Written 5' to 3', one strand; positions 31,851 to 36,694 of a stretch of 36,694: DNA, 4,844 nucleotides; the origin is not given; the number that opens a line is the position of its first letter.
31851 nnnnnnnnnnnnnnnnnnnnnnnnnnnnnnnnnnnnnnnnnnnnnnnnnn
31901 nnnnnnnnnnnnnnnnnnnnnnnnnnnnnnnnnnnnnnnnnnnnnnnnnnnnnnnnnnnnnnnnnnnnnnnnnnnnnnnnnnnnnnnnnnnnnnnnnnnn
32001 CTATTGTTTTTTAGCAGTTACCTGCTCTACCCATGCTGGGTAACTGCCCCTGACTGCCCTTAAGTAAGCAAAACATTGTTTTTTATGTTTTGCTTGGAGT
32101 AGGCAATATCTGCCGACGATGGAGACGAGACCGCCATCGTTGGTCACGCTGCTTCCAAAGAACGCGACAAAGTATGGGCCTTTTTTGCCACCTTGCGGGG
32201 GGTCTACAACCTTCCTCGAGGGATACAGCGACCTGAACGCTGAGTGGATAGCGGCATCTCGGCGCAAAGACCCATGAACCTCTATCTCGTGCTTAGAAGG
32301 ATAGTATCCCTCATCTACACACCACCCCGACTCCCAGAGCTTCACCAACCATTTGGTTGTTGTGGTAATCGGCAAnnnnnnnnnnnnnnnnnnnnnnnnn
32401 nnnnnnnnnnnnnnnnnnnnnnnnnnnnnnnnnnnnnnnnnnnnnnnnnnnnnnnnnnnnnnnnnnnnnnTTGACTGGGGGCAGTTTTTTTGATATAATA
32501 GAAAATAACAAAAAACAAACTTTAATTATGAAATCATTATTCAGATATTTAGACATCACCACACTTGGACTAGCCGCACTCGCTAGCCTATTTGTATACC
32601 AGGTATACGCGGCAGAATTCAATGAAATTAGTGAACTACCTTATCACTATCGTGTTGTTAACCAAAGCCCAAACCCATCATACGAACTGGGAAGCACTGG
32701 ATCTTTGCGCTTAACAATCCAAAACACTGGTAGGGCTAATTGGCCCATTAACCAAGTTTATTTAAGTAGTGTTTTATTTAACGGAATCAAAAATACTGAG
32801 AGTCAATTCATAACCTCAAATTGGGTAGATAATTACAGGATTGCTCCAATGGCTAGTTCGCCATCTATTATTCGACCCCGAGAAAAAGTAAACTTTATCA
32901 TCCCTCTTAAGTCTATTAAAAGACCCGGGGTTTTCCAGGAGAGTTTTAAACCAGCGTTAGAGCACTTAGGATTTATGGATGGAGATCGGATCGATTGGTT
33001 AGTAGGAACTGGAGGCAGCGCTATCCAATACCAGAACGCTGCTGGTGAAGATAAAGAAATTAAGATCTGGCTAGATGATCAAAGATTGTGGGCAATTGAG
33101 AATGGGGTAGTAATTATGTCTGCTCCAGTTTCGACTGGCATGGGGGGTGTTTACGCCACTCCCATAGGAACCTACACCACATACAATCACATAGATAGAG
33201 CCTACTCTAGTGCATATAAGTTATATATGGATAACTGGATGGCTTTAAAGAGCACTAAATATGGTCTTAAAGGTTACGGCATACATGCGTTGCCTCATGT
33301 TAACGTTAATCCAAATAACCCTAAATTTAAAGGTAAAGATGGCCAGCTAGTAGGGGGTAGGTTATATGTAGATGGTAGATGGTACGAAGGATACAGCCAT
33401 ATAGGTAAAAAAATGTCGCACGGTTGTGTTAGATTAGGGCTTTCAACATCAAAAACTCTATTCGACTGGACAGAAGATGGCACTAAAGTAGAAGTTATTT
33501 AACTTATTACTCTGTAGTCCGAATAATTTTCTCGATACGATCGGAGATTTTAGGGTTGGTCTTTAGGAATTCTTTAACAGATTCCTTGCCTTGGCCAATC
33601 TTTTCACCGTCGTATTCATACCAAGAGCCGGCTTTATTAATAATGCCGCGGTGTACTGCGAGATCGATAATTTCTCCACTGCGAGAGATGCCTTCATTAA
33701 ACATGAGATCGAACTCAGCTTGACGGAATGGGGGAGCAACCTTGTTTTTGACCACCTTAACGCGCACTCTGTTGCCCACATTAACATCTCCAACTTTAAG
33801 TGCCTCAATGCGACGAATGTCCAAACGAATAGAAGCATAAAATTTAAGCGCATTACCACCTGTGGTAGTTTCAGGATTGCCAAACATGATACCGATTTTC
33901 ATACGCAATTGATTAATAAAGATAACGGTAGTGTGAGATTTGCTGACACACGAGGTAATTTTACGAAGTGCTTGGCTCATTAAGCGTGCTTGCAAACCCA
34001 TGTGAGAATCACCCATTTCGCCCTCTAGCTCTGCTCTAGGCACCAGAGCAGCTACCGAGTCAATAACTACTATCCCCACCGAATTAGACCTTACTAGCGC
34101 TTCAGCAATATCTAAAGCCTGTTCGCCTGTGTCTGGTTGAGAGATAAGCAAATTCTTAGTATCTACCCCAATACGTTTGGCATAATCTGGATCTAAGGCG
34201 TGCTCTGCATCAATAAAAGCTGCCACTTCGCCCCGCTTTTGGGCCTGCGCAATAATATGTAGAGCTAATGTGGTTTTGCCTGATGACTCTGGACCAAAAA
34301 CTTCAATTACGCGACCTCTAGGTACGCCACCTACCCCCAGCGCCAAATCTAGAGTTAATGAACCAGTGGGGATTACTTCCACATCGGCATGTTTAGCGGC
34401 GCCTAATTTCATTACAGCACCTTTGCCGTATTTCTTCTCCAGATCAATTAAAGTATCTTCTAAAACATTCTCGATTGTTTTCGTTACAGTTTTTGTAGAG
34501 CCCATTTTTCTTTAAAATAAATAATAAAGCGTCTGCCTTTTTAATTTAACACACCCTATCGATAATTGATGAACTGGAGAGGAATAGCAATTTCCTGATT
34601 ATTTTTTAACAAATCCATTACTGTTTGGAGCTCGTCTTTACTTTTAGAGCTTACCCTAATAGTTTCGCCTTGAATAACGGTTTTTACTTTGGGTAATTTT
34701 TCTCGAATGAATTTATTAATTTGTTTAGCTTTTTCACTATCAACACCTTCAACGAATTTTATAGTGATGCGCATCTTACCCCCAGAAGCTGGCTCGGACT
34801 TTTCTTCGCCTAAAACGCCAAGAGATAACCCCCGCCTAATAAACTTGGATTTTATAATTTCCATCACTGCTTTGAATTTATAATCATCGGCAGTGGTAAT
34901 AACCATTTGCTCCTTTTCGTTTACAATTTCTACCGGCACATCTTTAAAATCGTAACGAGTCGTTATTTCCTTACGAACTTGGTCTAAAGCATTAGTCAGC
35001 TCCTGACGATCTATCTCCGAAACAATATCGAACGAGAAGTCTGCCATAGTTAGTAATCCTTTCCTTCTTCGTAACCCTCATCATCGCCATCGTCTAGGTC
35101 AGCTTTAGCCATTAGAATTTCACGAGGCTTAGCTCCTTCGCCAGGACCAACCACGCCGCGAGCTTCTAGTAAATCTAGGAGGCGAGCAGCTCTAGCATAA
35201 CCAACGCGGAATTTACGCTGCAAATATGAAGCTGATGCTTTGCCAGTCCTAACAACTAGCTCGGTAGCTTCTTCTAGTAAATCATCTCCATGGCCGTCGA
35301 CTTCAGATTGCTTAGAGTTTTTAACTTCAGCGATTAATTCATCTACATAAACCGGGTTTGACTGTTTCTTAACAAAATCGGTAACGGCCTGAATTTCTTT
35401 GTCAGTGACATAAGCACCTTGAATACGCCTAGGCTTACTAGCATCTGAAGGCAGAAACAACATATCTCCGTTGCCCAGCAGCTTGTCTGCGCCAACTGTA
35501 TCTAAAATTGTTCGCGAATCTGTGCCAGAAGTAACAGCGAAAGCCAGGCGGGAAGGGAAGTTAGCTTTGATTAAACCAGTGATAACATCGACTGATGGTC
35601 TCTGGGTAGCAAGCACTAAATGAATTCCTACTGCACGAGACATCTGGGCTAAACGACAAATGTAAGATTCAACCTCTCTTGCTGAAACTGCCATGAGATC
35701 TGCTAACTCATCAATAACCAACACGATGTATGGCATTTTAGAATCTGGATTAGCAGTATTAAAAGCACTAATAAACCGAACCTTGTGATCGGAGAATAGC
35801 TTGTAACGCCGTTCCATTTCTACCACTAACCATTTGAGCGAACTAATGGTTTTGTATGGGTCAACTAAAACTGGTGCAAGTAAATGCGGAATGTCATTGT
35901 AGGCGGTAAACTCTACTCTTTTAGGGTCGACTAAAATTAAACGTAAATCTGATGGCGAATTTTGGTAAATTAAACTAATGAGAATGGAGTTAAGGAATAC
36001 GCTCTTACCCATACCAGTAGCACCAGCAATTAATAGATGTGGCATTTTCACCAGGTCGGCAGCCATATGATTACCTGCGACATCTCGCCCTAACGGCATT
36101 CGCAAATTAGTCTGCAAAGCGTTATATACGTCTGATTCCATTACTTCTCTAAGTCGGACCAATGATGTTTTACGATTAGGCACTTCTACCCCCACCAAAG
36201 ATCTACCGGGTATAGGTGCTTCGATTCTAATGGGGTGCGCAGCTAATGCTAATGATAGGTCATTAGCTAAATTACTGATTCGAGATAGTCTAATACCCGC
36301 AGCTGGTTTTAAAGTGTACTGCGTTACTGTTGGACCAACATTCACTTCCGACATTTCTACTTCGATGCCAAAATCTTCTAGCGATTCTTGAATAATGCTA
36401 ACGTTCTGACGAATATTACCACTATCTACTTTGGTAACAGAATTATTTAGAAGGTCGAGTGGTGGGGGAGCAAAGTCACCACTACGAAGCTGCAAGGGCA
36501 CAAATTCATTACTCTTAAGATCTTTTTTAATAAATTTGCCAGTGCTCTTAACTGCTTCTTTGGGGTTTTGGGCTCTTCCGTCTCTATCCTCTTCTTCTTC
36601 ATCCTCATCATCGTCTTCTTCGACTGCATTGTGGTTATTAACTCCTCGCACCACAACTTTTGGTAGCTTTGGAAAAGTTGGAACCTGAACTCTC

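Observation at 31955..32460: Self-contained GC-rich, hairpin-dense 0.45-kb unit: an orphan 124-aa gene, an undescribed large structured RNA, or both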

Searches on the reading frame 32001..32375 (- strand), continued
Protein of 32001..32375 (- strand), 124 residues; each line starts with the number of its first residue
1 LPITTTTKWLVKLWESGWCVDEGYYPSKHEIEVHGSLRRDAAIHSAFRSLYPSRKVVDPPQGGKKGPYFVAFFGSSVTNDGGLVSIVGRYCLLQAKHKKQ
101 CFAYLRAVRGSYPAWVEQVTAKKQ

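Call 57: find_encoding_contigs(protein=P0009, flank=6000, max_places=3)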
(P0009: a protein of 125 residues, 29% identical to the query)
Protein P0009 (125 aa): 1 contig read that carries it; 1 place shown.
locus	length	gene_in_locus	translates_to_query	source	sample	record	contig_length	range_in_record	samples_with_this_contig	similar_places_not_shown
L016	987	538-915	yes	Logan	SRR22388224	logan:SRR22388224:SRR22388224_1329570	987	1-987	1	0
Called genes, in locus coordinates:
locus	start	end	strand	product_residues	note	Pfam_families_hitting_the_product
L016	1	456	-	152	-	?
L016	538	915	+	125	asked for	-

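Call 67: find_related_loci(query=A6, collection=genome_contigs, flank=4000)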
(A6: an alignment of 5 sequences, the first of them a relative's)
Query A6 (124 aa) in genome_contigs; peptide patterns used: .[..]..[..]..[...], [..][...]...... (x = any residue, [..] = any of these).
67 stretches matched a pattern; 1 encode a relative of the query (tblastn E <= 1e-3); 1 distinct loci.
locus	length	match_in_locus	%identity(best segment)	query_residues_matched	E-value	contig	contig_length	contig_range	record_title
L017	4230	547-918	100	1-124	3e-83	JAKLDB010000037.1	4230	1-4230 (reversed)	MAG: Patescibacteria group bacterium isolate RA.bin10 RA.bin10_37, whole genome shotgun sequence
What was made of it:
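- One member lies in 'MAG: Patescibacteria group bacterium RA.bin10' (call 67).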

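Call 68: find_related_loci(query=A7, collection=metagenome_contigs, flank=4000)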
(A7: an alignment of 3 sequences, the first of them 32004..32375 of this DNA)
Query A7 (124 aa) in metagenome_contigs; peptide patterns used: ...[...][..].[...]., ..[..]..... (x = any residue, [..] = any of these).
129 stretches matched a pattern; 1 encode a relative of the query (tblastn E <= 1e-3); 1 distinct loci.
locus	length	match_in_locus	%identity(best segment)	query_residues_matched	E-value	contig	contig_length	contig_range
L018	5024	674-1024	60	7-124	1e-47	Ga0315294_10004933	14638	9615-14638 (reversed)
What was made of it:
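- Tried and rejected: Subfamily alignments then gave one locus each (calls 67, 68).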

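Call 73: search_protein_families(library=phrogs, alignment_id=A5, max_evalue=1)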
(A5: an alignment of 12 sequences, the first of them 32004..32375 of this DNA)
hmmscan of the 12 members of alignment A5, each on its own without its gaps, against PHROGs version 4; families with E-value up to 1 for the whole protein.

A. member 1, window:32004-32375:- (124 aa): 0 families

B. families by the number of members that match (of 12 scanned): 11 families
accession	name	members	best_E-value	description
phrog_22028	-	2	0.068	-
phrog_10714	-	1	0.0079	-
phrog_9188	-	1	0.026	-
phrog_25258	-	1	0.05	-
phrog_6586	-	1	0.066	-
phrog_9700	-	1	0.097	-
phrog_6832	-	1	0.15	-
phrog_24430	-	1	0.19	-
phrog_18166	-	1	0.26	-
phrog_6390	-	1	0.28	-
phrog_4852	-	1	0.3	-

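Call 74: search_protein_families(library=padloc, alignment_id=A5, max_evalue=1)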
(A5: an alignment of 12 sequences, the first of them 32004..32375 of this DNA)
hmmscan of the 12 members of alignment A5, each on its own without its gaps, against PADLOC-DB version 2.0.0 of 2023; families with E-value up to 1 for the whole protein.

A. member 1, window:32004-32375:- (124 aa): 0 families

B. families by the number of members that match (of 12 scanned): 1 family
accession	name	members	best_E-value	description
PDLC03812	RTasRmuC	1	0.057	DRT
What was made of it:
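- On Known anti-phage defence or phage protein families: No member matches better than E 0.008 (PHROGs) or 0.057 (PADLOC) (calls 73, 74).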

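Call 75: search_protein_families(library=ncbifam, alignment_id=A5, max_evalue=1)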
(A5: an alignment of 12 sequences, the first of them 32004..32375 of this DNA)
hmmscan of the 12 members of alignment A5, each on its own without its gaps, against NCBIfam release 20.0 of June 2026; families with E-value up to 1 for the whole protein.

A. member 1, window:32004-32375:- (124 aa): 0 families

B. families by the number of members that match (of 12 scanned): 6 families
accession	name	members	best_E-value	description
NF002796.0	PRK02935.1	1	0.046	hypothetical protein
TIGR02487.1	NrdD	1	0.14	anaerobic ribonucleoside-triphosphate reductase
NF001646.0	PRK00420.1-3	1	0.16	hypothetical protein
NF001605.0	PRK00398.1-2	1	0.17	DNA-directed RNA polymerase subunit P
TIGR03831.1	YgiT_finger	1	0.37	YgiT-type zinc finger protein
NF033497.1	rubre_like_arch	1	0.63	rubrerythrin-like domain-containing protein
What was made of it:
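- On Known anti-phage defence or phage protein families: NCBIfam also gives nothing (call 75).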

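Call 87: predict_structure(alignment_id=A9)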
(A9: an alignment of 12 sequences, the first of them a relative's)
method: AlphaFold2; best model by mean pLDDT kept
length: 124 residues; sequences in the alignment: 12
mean_pLDDT: 86.3   pTM: 0.79
mean pLDDT of the five models: 86.3, 84.8, 79.8, 78.2, 78.0
residues with pLDDT >= 90: 65; 70-90: 47; 50-70: 10; < 50: 2
segments of 3 or more residues with pLDDT < 50: none
pLDDT, mean of each block of 10 residues (from residue 1): 71 88 86 90 90 75 89 93 88 96 93 89 58
secondary structure, 60 per line:
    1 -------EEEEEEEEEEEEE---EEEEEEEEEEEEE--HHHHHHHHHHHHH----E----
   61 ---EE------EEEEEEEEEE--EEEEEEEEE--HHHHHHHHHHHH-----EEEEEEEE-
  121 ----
elements in order: E8-20 E24-36 H39-51 E72-81 E84-92 H95-106 E112-119

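Call 90: fold_search(model_id=the predicted structure, library=pdb)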
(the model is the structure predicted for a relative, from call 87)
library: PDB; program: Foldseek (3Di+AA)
matches with E <= 10: 181; with E <= 0.001: 0
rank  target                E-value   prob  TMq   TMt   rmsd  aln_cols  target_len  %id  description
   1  4v8m_BS               9.4e-02  0.18  0.24  0.18  16.1       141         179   13  High-resolution cryo-electron microscopy structure of the Trypanosoma brucei ribosome (released 2014-07-09)
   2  5t5h_S                2.0e-01  0.15  0.26  0.20  16.7       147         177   16  Structure and assembly model for the Trypanosoma cruzi 60S ribosomal subunit (released 2016-10-12)
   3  8ova_BS               3.3e-01  0.11  0.25  0.19  16.6       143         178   15  CRYO-EM STRUCTURE OF TRYPANOSOMA BRUCEI PROCYCLIC FORM 80S RIBOSOME : PARENTAL STRAIN (released 2023-11-29)
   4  5t2a_Q                3.9e-01  0.14  0.27  0.20  15.2       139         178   14  CryoEM structure of the Leishmania donovani 80S ribosome at 2.9 Angstrom resolution (released 2017-01-25)
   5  3j79_U                3.9e-01  0.13  0.26  0.20  14.6       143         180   10  Cryo-EM structure of the Plasmodium falciparum 80S ribosome bound to the anti-protozoan drug emetine, large subunit (released 2014-07-16)
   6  6hiw_Cv               4.7e-01  0.11  0.24  0.05   8.8        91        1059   11  Cryo-EM structure of the Trypanosoma brucei mitochondrial ribosome - This entry contains the complete small mitoribos (released 2018-09-26)
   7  4v8p_AX               5.3e-01  0.15  0.29  0.20  16.5       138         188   14  T.thermophila 60S ribosomal subunit in complex with initiation factor 6. (released 2014-07-09)
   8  4v6x_CS               5.9e-01  0.12  0.28  0.21  16.5       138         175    8  Structure of the human 80S ribosome (released 2014-07-09)
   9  5z3g_W                5.9e-01  0.10  0.25  0.20  15.3       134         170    9  Cryo-EM structure of a nucleolar pre-60S ribosome (Rpf1-TAP) (released 2018-04-11)
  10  3j6x_60               6.3e-01  0.13  0.31  0.23  16.6       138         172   10  S. cerevisiae 80S ribosome bound with Taura syndrome virus (TSV) IRES, 5 degree rotation (Class II) (released 2014-06-11)
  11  8etg_S                6.7e-01  0.15  0.30  0.23  15.4       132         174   10  Fkbp39 associated 60S nascent ribosome State 3 (released 2022-11-30)
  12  8q7z_BS               7.1e-01  0.10  0.25  0.19  15.3       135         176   10  Structure of the G. gallus 80S non-rotated ribosome (released 2024-08-28)
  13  7qep_N0               7.1e-01  0.09  0.25  0.19  15.5       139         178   13  Cryo-EM structure of the ribosome from Encephalitozoon cuniculi (released 2022-02-09)
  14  5xy3_S                7.1e-01  0.08  0.23  0.18  14.9       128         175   14  Large subunit of Trichomonas vaginalis ribosome (released 2017-08-30)
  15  4aka_MODEL_1_A        8.0e-01  0.04  0.18  0.20  11.9       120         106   11  IPSE alpha-1, an IgE-binding crystallin (released 2013-03-13)
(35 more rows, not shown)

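Call 94: find_homologous_proteins(query=A9, max_evalue=0.01)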
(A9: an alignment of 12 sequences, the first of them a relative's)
Query A9 (12 sequences) (124 aa, profile of the alignment): 7 proteins with E <= 0.01 among 1249 candidates.
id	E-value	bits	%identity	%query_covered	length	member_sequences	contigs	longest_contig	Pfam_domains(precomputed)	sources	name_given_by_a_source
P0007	3.7e-44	168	63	92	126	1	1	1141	-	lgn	-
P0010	2.7e-43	165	100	100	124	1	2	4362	-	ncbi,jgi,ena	-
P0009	4.2e-43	164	62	91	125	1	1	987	-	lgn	-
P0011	1.9e-42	162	86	100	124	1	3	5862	-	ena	-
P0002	1.3e-34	137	32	69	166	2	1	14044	-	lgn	-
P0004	6.1e-33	132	29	41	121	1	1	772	-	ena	-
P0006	9.2e-24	102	26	72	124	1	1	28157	-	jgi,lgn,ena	-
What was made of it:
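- Tried and rejected: A third large protein search with the 12-sequence profile found none (call 94).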

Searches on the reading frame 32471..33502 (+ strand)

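Call 9: search_protein_families(library=pfam, proteins=[window:32471-33502:+], max_evalue=1)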
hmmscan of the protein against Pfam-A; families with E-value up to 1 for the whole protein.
window:32471-33502:+ (343 aa): 1 family
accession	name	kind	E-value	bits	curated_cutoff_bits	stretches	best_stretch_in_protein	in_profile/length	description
PF03734.19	YkuD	-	7.6e-17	62.7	23.4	1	196-342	3-146/146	L,D-transpeptidase catalytic domain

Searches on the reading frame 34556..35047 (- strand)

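Call 95: search_protein_families(library=pfam, proteins=[window:34556-35047:-], max_evalue=0.00001)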
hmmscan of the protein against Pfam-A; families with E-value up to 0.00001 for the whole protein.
window:34556-35047:- (163 aa): 1 family
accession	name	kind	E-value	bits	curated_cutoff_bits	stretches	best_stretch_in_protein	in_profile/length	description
PF04461.18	DUF520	-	1.6e-55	188.1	23.2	1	5-163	2-161/161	Protein of unknown function (DUF520)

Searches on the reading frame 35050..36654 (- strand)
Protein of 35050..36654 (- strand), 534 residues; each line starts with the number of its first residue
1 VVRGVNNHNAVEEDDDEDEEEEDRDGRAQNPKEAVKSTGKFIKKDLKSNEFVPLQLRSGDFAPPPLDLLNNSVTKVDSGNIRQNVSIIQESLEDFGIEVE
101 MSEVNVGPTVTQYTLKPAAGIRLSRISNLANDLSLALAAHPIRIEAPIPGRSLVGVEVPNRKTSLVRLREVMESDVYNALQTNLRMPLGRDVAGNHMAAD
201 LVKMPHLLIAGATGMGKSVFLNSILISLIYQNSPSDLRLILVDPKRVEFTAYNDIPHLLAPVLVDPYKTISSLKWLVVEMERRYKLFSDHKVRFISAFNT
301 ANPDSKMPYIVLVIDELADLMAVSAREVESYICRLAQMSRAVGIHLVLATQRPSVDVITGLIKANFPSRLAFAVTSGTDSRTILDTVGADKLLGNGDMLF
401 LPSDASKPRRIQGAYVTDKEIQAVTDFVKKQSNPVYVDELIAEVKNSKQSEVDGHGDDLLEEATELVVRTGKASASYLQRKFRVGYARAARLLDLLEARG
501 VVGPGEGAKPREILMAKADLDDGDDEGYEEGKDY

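Call 95: search_protein_families(library=pfam, proteins=[window:35050-36654:-], max_evalue=0.00001)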
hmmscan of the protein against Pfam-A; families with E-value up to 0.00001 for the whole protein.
window:35050-36654:- (534 aa): 3 families
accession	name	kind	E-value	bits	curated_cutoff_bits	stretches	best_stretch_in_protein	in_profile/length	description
PF01580.24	FtsK_SpoIIIE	-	2e-57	194.6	24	1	168-355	2-221/221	FtsK/SpoIIIE family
PF17854.6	FtsK_alpha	-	3.9e-30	104.5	22.9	1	64-160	2-101/101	FtsK alpha domain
PF09397.16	FtsK_gamma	-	1.1e-26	92.7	30.6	1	456-515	3-62/63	Ftsk gamma domain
